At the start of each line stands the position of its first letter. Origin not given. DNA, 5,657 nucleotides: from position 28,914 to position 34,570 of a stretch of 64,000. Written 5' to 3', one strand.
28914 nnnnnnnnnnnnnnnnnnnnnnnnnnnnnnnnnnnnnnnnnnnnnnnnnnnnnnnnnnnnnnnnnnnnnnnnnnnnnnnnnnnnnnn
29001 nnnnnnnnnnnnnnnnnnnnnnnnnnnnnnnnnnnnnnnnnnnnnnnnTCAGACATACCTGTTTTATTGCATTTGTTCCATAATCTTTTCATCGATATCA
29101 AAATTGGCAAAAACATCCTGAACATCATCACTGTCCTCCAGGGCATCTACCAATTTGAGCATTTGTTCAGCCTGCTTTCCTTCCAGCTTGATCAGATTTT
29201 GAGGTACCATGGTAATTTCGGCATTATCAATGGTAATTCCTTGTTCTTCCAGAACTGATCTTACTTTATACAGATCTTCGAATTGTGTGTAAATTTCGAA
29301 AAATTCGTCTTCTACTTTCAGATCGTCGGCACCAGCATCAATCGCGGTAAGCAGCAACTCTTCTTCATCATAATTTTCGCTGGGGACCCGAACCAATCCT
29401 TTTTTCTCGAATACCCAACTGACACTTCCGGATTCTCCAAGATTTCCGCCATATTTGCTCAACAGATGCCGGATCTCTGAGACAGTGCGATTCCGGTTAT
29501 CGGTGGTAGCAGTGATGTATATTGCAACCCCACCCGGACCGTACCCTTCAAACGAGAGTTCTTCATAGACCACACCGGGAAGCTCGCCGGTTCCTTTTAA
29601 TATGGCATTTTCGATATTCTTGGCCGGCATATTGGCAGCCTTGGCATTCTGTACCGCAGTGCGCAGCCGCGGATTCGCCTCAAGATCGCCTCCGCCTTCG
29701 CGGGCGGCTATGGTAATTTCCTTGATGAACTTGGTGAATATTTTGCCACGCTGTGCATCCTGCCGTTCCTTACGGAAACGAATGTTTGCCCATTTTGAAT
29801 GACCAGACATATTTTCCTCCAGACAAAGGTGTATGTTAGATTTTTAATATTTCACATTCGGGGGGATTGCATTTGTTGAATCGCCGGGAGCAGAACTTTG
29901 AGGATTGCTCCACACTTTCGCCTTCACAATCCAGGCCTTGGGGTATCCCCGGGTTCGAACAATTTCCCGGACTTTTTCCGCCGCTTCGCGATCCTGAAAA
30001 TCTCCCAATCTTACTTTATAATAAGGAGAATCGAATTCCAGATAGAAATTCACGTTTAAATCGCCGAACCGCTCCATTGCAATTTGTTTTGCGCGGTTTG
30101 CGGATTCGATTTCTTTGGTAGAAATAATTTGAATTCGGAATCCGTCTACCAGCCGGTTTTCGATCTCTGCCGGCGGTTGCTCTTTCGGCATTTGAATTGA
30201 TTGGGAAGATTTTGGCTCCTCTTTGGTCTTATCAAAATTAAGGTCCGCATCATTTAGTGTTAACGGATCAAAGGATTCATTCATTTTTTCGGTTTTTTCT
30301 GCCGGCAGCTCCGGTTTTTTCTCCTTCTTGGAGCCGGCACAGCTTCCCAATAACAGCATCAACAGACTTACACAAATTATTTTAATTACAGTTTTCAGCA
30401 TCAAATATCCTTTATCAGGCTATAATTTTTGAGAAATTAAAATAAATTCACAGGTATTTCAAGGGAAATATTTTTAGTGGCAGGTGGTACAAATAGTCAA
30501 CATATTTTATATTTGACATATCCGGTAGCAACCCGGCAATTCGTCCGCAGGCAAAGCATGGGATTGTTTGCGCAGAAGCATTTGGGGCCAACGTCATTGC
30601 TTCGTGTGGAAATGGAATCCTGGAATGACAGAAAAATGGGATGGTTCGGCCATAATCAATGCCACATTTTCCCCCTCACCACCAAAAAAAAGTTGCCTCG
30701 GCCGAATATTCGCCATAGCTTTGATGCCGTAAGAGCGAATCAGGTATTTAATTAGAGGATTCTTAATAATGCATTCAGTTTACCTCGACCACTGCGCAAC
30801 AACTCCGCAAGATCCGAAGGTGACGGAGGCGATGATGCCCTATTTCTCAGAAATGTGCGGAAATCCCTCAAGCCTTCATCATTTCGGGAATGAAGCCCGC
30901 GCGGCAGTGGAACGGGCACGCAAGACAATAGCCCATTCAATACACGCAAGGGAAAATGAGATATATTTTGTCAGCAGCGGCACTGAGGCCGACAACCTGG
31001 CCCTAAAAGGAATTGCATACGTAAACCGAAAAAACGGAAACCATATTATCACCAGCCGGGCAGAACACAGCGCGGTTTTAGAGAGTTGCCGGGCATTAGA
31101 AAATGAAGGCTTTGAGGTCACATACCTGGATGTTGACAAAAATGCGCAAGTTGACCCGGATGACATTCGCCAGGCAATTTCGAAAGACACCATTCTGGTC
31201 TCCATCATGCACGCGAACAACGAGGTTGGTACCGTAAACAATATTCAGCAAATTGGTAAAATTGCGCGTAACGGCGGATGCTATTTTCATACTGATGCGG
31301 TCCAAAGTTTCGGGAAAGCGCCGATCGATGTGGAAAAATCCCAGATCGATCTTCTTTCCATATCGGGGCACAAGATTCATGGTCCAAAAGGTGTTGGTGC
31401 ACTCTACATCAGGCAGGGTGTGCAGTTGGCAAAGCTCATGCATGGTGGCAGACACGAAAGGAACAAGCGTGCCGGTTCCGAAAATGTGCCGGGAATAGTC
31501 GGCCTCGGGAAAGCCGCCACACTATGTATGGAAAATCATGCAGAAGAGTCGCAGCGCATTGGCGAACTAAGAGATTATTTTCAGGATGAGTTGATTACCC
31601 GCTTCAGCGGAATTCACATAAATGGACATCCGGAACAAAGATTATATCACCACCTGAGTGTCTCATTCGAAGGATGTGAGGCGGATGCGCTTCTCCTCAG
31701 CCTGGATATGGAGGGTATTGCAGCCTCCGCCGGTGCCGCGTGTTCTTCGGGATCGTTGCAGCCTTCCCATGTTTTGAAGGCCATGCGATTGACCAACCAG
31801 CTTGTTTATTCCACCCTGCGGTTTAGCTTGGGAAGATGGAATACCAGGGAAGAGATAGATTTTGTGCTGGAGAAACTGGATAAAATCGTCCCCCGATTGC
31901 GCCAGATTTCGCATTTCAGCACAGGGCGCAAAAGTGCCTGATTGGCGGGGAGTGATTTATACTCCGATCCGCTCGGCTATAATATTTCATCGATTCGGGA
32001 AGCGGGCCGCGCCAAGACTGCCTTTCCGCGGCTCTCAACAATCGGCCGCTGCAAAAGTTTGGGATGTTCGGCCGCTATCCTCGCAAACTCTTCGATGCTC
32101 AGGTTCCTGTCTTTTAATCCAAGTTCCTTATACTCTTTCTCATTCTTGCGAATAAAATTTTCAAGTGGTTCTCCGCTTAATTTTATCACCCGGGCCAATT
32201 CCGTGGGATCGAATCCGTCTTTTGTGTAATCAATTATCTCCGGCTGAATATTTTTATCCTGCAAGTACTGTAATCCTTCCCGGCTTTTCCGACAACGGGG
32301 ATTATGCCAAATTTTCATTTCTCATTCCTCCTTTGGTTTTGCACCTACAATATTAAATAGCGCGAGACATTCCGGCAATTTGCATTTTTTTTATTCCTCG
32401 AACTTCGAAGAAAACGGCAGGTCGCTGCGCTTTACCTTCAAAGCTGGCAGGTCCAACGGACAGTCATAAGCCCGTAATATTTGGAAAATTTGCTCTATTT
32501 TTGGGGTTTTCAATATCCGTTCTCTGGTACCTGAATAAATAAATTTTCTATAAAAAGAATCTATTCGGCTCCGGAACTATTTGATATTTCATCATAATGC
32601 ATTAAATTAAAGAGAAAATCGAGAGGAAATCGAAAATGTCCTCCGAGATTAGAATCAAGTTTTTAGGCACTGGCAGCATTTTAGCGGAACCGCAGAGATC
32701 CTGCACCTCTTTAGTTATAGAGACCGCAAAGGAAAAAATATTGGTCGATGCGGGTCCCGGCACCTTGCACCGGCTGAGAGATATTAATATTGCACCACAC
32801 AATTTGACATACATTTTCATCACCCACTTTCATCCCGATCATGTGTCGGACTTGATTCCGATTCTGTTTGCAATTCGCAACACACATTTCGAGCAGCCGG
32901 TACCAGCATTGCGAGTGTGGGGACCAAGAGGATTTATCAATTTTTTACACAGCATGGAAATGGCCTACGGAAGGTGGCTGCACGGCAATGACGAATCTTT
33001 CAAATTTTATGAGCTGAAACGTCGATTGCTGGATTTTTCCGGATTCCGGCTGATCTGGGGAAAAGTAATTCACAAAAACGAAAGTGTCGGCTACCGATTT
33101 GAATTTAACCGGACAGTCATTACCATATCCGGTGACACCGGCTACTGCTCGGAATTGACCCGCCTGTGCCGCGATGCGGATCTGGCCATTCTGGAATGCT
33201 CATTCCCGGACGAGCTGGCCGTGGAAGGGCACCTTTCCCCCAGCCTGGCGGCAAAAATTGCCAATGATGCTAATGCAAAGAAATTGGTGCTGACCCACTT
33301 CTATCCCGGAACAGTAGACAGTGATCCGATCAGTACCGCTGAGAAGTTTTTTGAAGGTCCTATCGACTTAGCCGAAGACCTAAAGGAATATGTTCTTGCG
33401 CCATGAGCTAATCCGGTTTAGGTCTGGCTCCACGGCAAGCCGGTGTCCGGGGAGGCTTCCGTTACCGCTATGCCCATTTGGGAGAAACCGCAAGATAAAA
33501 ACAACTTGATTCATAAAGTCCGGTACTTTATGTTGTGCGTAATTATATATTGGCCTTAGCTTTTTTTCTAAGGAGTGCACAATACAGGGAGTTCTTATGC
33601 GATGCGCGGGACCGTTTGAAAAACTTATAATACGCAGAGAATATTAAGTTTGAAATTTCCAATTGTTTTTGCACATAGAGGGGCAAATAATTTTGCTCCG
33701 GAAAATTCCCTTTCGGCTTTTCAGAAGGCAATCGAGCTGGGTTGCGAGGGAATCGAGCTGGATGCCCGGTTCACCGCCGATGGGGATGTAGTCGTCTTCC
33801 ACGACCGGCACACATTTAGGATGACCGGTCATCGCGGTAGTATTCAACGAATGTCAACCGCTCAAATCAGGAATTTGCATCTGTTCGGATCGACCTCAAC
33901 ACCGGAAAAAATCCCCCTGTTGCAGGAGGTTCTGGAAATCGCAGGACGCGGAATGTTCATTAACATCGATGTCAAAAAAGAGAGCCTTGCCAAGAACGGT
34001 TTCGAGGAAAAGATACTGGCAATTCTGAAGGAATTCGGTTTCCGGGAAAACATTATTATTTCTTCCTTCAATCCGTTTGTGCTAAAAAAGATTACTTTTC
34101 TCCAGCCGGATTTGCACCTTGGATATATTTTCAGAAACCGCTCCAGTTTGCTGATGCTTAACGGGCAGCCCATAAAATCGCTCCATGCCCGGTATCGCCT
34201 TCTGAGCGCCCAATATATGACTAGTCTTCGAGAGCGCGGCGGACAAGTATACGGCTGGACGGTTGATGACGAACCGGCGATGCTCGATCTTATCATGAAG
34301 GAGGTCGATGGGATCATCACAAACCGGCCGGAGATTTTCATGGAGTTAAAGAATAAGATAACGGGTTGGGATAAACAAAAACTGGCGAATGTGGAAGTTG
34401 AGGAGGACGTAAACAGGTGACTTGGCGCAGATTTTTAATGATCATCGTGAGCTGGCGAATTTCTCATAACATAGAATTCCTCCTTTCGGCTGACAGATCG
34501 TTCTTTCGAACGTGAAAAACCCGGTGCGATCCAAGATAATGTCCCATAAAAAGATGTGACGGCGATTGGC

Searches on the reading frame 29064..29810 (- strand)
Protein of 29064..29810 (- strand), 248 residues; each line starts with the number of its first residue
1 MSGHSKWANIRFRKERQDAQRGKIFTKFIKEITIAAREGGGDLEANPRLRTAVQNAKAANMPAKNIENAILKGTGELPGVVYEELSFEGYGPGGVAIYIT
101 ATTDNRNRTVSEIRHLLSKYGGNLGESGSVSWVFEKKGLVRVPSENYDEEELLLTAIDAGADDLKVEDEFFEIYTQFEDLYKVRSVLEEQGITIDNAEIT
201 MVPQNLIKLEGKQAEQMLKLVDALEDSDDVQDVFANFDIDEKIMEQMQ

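Call 87: search_protein_families(library=pfam, proteins=[window:29064-29810:-], max_evalue=0.000001)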
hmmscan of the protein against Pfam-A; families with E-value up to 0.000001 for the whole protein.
window:29064-29810:- (248 aa): 2 families
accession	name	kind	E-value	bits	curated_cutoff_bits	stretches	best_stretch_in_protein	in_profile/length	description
PF01709.26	Transcrip_reg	-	5.5e-61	205.4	27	1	82-237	1-160/160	TACO1/YebC second and third domain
PF20772.2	TACO1_YebC_N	-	1.5e-32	112.3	36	1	5-76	1-73/73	TACO1/YebC protein N-terminal domain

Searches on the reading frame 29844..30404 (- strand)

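Call 87: search_protein_families(library=pfam, proteins=[window:29844-30404:-], max_evalue=0.000001)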
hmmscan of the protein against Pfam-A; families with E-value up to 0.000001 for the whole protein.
window:29844-30404:- (186 aa): 1 family
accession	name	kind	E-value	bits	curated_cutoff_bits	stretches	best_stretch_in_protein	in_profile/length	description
PF05036.18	SPOR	-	7.5e-10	39.4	21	1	88-161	4-76/76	SPOR domain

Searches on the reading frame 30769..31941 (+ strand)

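Call 87: search_protein_families(library=pfam, proteins=[window:30769-31941:+], max_evalue=0.000001)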
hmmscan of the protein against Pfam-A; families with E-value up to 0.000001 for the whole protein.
window:30769-31941:+ (390 aa): 3 families
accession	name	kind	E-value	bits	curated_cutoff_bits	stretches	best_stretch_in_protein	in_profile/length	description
PF00266.25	Aminotran_5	-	5.7e-90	302.4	21.5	1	4-364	1-369/371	Aminotransferase class-V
PF01041.23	DegT_DnrJ_EryC1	-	8.3e-11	42.1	19.8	1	67-183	44-152/360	DegT/DnrJ/EryC1/StrS aminotransferase family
PF01212.27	Beta_elim_lyase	-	1e-08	35.3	27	1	62-178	48-170/288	Beta-eliminating lyase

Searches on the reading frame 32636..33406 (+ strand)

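Call 87: search_protein_families(library=pfam, proteins=[window:32636-33406:+], max_evalue=0.000001)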
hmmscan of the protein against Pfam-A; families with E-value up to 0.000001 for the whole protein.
window:32636-33406:+ (256 aa): 2 families
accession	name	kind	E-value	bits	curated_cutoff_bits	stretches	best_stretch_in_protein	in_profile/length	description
PF12706.13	Lactamase_B_2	-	3.9e-20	72.8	27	1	34-222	2-200/200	Beta-lactamase superfamily domain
PF00753.33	Lactamase_B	-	5.8e-12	46.4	22.7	1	21-170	4-152/196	Metallo-beta-lactamase superfamily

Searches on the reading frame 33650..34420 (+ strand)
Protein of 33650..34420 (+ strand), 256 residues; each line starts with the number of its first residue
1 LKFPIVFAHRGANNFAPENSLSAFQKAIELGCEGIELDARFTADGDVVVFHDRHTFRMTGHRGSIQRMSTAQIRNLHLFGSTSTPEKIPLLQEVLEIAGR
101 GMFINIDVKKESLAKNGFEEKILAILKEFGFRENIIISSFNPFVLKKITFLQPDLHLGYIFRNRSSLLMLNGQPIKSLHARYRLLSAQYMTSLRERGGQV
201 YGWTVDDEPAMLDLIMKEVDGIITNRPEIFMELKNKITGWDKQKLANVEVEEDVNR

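Call 87: search_protein_families(library=pfam, proteins=[window:33650-34420:+], max_evalue=0.000001)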
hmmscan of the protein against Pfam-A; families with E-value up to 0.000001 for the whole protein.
window:33650-34420:+ (256 aa): 1 family
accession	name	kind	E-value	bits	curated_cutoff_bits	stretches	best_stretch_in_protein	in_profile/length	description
PF03009.23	GDPD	-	1.1e-38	134.2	23.6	1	9-228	1-243/244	Glycerophosphoryl diester phosphodiesterase family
